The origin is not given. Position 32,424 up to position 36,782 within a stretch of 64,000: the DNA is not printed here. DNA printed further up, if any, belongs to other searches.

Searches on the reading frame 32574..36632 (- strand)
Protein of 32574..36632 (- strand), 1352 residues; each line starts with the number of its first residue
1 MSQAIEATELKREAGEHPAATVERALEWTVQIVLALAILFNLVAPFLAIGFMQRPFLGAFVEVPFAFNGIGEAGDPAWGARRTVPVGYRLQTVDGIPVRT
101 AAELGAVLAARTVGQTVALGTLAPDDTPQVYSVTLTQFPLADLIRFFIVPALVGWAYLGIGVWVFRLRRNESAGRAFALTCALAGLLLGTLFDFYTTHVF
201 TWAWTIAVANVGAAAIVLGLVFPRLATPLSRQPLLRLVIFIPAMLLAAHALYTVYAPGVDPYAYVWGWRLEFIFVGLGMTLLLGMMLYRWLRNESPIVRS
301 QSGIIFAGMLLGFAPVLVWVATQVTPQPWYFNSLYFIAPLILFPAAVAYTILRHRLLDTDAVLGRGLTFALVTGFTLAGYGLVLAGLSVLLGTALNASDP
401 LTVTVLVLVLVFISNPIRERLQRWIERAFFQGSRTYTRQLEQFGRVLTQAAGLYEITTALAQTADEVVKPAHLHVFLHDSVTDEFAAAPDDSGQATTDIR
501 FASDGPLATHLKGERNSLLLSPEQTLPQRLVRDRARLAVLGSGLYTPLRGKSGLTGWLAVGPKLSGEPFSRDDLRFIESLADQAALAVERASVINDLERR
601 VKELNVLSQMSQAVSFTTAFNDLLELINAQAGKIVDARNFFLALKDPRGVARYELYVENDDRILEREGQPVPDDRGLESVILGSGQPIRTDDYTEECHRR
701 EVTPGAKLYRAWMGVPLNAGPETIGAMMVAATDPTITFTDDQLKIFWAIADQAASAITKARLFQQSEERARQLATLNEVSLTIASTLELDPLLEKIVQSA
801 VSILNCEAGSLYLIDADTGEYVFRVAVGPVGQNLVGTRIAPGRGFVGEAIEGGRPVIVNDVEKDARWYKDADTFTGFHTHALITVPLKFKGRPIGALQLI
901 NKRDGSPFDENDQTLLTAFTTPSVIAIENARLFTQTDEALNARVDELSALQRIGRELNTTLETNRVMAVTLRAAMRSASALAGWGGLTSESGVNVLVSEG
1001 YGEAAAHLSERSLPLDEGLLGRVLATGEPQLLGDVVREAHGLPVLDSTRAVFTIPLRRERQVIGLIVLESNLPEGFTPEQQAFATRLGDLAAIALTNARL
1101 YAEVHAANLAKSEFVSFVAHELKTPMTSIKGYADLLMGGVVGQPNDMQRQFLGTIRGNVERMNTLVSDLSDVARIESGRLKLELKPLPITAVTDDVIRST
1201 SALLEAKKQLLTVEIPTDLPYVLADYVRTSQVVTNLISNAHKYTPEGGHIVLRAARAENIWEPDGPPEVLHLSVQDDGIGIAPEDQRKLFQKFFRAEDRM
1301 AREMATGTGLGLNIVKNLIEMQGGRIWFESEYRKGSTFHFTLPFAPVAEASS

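Call 47: search_protein_families(library=pfam, proteins=[window:32574-36632:-], max_evalue=0.0001)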
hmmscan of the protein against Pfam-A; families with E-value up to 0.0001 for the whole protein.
window:32574-36632:- (1352 aa): 5 families
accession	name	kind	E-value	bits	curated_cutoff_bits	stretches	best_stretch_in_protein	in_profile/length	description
PF13185.12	GAF_2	-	4.6e-55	186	28.6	4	787-928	2-136/136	GAF domain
PF01590.32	GAF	-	5.6e-50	169.7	22.4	3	789-921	2-127/133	GAF domain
PF13492.12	GAF_3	-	1.6e-38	132.5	27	3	986-1097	25-129/129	GAF domain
PF02518.31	HATPase_c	-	5.9e-27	94.7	26.4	1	1225-1345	2-110/111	Histidine kinase-, DNA gyrase B-, and HSP90-like ATPase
PF00512.31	HisKA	-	2e-19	69.8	26.9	1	1110-1178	1-66/66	His Kinase A (phospho-acceptor) domain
